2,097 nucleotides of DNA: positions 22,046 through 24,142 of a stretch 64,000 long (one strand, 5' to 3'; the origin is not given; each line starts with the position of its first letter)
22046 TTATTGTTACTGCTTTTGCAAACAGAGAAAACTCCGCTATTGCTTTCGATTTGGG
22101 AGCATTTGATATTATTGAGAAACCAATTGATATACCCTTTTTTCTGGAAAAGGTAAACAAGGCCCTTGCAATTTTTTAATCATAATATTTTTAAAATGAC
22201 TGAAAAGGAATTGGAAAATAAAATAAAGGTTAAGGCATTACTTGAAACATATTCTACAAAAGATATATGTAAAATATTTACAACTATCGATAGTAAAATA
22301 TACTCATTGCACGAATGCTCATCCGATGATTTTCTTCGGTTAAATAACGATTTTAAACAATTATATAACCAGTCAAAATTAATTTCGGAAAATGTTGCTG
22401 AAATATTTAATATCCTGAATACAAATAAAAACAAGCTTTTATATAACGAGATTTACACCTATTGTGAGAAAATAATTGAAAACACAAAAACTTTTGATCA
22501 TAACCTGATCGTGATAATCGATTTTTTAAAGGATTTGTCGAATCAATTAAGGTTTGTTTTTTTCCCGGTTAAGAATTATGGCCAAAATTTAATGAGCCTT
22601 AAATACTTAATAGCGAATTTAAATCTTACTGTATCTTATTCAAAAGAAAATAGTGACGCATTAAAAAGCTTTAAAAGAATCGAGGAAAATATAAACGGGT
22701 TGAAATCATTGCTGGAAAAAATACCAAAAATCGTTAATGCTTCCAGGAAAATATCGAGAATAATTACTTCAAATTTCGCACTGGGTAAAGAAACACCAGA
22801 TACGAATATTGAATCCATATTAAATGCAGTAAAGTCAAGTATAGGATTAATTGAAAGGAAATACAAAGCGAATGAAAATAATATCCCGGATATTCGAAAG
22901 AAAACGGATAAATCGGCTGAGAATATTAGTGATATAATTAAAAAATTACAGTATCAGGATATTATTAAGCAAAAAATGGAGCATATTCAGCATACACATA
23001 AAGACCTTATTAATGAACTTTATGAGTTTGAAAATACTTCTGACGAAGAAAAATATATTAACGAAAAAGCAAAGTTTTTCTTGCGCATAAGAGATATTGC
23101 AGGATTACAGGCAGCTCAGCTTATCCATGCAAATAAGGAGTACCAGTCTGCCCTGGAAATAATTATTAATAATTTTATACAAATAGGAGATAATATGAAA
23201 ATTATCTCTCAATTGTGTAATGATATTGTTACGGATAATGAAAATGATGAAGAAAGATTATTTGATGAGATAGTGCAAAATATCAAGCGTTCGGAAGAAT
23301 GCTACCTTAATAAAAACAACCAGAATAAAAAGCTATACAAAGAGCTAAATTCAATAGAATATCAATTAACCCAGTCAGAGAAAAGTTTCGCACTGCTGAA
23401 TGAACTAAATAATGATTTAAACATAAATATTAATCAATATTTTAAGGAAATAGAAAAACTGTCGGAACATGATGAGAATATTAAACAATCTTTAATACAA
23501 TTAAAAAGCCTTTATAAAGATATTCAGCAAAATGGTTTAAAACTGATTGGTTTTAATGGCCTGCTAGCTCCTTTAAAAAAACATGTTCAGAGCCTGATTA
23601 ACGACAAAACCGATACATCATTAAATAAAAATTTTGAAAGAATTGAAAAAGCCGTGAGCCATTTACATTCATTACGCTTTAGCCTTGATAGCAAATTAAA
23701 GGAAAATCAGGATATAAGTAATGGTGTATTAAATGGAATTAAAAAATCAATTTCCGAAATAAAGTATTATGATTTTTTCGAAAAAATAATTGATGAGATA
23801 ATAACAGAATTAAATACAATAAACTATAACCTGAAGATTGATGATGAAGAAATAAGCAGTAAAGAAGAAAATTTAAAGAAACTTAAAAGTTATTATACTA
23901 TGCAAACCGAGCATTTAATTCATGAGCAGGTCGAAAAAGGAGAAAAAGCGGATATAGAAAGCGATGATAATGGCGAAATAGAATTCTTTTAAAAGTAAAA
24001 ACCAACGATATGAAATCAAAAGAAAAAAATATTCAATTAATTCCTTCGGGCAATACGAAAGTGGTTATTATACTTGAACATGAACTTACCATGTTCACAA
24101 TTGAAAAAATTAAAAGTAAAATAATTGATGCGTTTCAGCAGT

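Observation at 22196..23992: Giant coiled-coil protein with a CheZ-like DxxxQ catalytic motif and a CheZ-like C-terminal peptide: candidate novel CheY/receiver phosphatase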

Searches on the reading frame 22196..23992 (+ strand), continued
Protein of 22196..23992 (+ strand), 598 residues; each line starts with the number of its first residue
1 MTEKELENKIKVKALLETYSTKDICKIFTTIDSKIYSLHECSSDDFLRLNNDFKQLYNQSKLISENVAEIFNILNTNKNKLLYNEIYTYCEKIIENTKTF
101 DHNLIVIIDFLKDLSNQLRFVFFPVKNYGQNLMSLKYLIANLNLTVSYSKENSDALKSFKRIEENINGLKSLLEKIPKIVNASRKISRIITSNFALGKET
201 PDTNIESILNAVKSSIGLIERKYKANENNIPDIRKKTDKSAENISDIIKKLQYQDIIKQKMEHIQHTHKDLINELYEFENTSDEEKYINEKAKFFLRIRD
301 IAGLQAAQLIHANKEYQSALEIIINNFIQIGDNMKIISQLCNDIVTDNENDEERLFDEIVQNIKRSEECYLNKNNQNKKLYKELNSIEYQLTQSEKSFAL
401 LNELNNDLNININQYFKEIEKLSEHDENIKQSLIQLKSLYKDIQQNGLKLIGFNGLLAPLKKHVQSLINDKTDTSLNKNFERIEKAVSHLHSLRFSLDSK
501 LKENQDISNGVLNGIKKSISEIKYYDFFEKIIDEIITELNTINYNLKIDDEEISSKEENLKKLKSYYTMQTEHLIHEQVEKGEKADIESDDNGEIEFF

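Call 34: find_related_loci(query=A1, collection=genome_contigs, flank=6000)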
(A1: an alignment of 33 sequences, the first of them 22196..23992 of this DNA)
Query A1 (598 aa) in genome_contigs; peptide patterns used: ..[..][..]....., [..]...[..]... (x = any residue, [..] = any of these).
271 stretches matched a pattern; 211 encode a relative of the query (tblastn E <= 1e-3); the best 80 are kept; 80 distinct loci.
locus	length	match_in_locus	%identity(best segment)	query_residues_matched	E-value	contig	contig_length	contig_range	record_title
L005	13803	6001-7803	58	1-598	0e+0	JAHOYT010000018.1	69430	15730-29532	MAG: Bacteroidales bacterium isolate CORE_19_RING_Bin_00002 c_000000000040, whole genome shotgun sequence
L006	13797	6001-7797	57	1-598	0e+0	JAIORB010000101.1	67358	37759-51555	MAG: Bacteroidales bacterium isolate SMBSF07 20071_Bin_5_contigs_1_c_000000000072, whole genome shotgun sequence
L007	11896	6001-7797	57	1-598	0e+0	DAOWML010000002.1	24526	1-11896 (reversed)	MAG TPA_asm: Bacteroidales bacterium isolate CSMAG_3001 CSMAG_3001_k141_428099_length_24526_cov_23.0105, whole genome sh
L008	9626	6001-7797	57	1-598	0e+0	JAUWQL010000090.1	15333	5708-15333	MAG: Bacteroidales bacterium isolate CSMAG_2501 CSMAG_2501_k141_574343_length_15333_cov_13.9812, whole genome shotgun se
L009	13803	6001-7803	55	1-598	0e+0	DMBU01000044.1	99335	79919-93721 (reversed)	MAG TPA_asm: Bacteroidales bacterium isolate UBA12171 contig_102, whole genome shotgun sequence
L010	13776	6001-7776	53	6-598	0e+0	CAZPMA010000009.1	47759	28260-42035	MAG TPA_asm: uncultured Bacteroidales bacterium isolate binchicken_co42_480 genome assembly, contig: NODE_565_length_477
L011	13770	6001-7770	51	10-598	4e-176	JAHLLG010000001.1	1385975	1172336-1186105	MAG: Bacteroidetes bacterium isolate MAG82 NODE_2_length_1385975_cov_409.132052, whole genome shotgun sequence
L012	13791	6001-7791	53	4-598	0e+0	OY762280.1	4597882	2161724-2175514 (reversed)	MAG: Bacteroidales bacterium isolate 20329f36-1aa7-4b1c-baf8-c582a14de254 genome assembly, chromosome: 1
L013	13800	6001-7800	55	1-598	0e+0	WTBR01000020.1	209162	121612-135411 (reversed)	MAG: Bacteroidales bacterium isolate GLR59 c_000000609913, whole genome shotgun sequence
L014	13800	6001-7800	46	3-598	1e-150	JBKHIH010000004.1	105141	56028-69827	MAG: Thiohalospira sp. isolate D1M13_4 NODE_13_length_105141_cov_6.833279, whole genome shotgun sequence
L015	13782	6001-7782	54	7-598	0e+0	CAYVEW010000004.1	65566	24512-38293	MAG TPA_asm: uncultured Bacteroidales bacterium isolate binchicken_co42_308 genome assembly, contig: NODE_263_length_655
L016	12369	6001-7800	45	3-598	2e-137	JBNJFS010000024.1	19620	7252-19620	MAG: Bacteroidota bacterium isolate Y22_60dBSe2.bin.27 NODE_2845_length_19620_cov_12.314277, whole genome shotgun sequen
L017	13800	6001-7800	44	3-598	6e-137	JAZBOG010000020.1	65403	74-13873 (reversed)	MAG: Bacteroidales bacterium isolate bin.717 k117_4439088, whole genome shotgun sequence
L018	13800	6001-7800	44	3-598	3e-134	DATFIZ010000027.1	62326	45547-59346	MAG TPA_asm: Bacteroidales bacterium isolate SMAG_U9131 k141_475933, whole genome shotgun sequence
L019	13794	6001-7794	44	5-598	3e-124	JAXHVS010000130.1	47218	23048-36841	MAG: Bacteroidota bacterium isolate MAG83_tar_biofilm MAG83_130, whole genome shotgun sequence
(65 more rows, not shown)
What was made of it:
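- It occurs in 211 species genomes, and the 80 loci shown are almost all Bacteroidales (call 34).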

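Call 40: search_protein_families(library=pfam, alignment_id=A1, max_evalue=10)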
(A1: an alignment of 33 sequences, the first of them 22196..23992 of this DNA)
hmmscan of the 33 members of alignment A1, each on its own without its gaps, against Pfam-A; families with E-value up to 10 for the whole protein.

A. member 1, window:22196-23992:+ (598 aa): 4 families
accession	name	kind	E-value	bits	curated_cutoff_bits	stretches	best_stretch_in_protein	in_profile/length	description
PF13456.12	RVT_3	-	0.21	12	21.6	1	317-370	53-104/123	Reverse transcriptase-like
PF17278.7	DUF5343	-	0.94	10.2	27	1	230-307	63-138/140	Family of unknown function (DUF5343)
PF20465.4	MmeI_hel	-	2.2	9.5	27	0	241-295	16-67/75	MmeI, helicase spacer domain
PF02895.20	H-kinase_dim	-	3.8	8.5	23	0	413-446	29-64/68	Signal transducing histidine kinase, homodimeric domain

B. families by the number of members that match (of 33 scanned): 164 families (the first 25 are shown)
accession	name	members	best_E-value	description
PF06103.16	DUF948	11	0.0044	Bacterial protein of unknown function (DUF948)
PF07889.17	DUF1664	9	0.062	Protein of unknown function (DUF1664)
PF04513.17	Baculo_PEP_C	7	0.0023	Baculovirus polyhedron envelope protein, PEP, C terminus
PF17278.7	DUF5343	4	0.0086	Family of unknown function (DUF5343)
PF11887.13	Mce4_CUP1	4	0.022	Cholesterol uptake porter CUP1 of Mce4, putative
PF06419.17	COG6_N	4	0.47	Conserved oligomeric complex COG6, N-terminal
PF10241.14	KxDL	3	0.024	Uncharacterized conserved protein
PF05873.17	Mt_ATP-synt_D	3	0.032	ATP synthase D chain, mitochondrial (ATP5H)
PF06729.17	CENP-R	3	0.096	Kinetochore component, CENP-R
PF12731.12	Mating_N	3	0.9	Mating-type protein beta 1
PF06013.18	WXG100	3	1.1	Proteins of 100 residues with WXG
PF08484.17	Methyltransf_14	3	1.6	C-methyltransferase C-terminal domain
PF07464.16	ApoLp-III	2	0.0025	Apolipophorin-III precursor (apoLp-III)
PF05612.17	Leg1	2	0.004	Leg1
PF04108.17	ATG17_like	2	0.0058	Autophagy protein ATG17-like domain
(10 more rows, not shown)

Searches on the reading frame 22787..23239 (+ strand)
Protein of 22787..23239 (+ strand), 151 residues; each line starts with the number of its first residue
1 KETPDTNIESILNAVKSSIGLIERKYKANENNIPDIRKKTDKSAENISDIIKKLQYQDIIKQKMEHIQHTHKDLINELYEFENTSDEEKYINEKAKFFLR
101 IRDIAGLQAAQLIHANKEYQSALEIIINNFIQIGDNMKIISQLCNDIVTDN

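Call 76: predict_structure(alignment_id=A4)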
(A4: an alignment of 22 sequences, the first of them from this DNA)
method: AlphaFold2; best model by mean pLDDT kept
length: 151 residues; sequences in the alignment: 22
mean_pLDDT: 84.9   pTM: 0.59
mean pLDDT of the five models: 84.9, 84.0, 82.4, 82.1, 80.6
residues with pLDDT >= 90: 51; 70-90: 83; 50-70: 14; < 50: 3
segments of 3 or more residues with pLDDT < 50: none
pLDDT, mean of each block of 10 residues (from residue 1): 64 91 88 92 94 88 86 83 67 83 87 88 92 95 81 48
secondary structure, 60 per line:
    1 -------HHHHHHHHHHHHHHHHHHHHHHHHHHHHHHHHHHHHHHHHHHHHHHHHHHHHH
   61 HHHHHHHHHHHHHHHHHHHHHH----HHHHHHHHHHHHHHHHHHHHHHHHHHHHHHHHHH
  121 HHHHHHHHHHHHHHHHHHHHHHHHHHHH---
elements in order: H8-82 H87-148
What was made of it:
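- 22808..23230 (+): Central helical hairpin, residues ~205-345. It consists of helix 205-279 and helix 284-345 and carries the two best-conserved blocks. The AF2 model of residues 198-348 has pLDDT 84.9 and two helices (call 76).
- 23090..23152 (+): Second conserved block R299-A319 (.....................) on the return helix. By position along the hairpin it should face the DxxxQ stripe. Its placement opposite D255/Q259 is inferred from helix boundaries (call 76), not from coordinates.
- On CheZ (PF04344): A hairpin of helices 205-279 and 284-345 is predicted with pLDDT 85 (call 76).
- Closest known: CheZ. Same: Both have a long antiparallel helical hairpin (call 76).
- The central region folds as a 75+62-residue hairpin with pLDDT 85 (call 76). 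The helical hairpin is a DHp/Spo0B-like architecture (call 76).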

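Call 79: fold_search(model_id=the predicted structure, library=pdb)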
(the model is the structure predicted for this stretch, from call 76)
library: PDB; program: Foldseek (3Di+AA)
matches with E <= 10: 684; with E <= 0.001: 0
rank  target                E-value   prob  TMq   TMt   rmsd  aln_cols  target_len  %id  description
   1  1kmi_Z                6.7e-02  0.72  0.32  0.28  14.1       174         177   11  CRYSTAL STRUCTURE OF AN E.COLI CHEMOTAXIS PROTEIN, CHEZ (released 2002-07-24)
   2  7nsu_D                7.9e-02  1.00  0.49  0.22   4.8       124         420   14  ColicinE9 intact translocation complex (released 2021-08-11)
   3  2b5u_A                7.9e-02  0.98  0.45  0.20  10.2       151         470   14  Crystal Structure Of Colicin E3 V206C Mutant In Complex With Its Immunity Protein (released 2006-11-07)
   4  1ujw_B                1.4e-01  1.00  0.59  0.74   3.5       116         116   12  Structure of the complex between BtuB and Colicin E3 Receptor binding domain (released 2003-11-25)
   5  5wkq_A                1.4e-01  1.00  0.66  0.61   4.5       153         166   12  2.10 A resolution structure of IpaB (residues 74-242) from Shigella flexneri (released 2018-05-16)
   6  5ew5_A                1.4e-01  0.98  0.49  0.20   9.5       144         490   13  Crystal Structure of Colicin E9 In Complex with Its Immunity Protein Im9 (released 2016-07-20)
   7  5wkq_B                1.6e-01  0.96  0.46  0.44   7.3       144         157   10  2.10 A resolution structure of IpaB (residues 74-242) from Shigella flexneri (released 2018-05-16)
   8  9fqr_C5               1.7e-01  0.98  0.54  0.50   7.2       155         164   11  96-nm repeat of axonemal doublet microtubules from bovine sperm (released 2025-03-26)
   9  5m6u_B                1.7e-01  0.82  0.38  0.35  15.2       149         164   13  HUMAN PI3KDELTA IN COMPLEX WITH LASW1579 (released 2017-02-01)
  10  2ysu_B                1.8e-01  1.00  0.58  0.69   3.3       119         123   13  Structure of the complex between BtuB and Colicin E2 receptor binding domain (released 2007-06-19)
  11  4jps_B                1.8e-01  0.72  0.35  0.25  15.7       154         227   13  Co-crystal Structures of the Lipid Kinase PI3K alpha with Pan and Isoform Selective Inhibitors (released 2014-04-02)
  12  6ocu_B                1.9e-01  0.75  0.35  0.33  18.5       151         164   14  HUMAN PI3KDELTA IN COMPLEX WITH COMPOUND 29 (released 2019-12-11)
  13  5c22_A                1.9e-01  0.60  0.30  0.19  17.2       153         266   10  Crystal structure of Zn-bound HlyD from E. coli (released 2016-02-17)
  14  3j96_M                2.0e-01  0.75  0.35  0.40  34.6       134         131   11  Structure of 20S supercomplex determined by single particle cryoelectron microscopy (State I) (released 2015-01-28)
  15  5c21_B                2.0e-01  0.54  0.30  0.19  19.3       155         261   14  Crystal structure of native HlyD from E. coli (released 2016-02-17)
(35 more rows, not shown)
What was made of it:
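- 22808..23230 (+): Its top Foldseek PDB hit is 1kmi_Z CheZ, E 0.067 (call 79).
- On CheZ (PF04344): 1kmi_Z is the rank-1 Foldseek hit, but at E 0.067 and TM ~0.3 (call 79).
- Its best Foldseek hit among 350,542 PDB chains is CheZ 1kmi_Z, E 0.067 (call 79).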
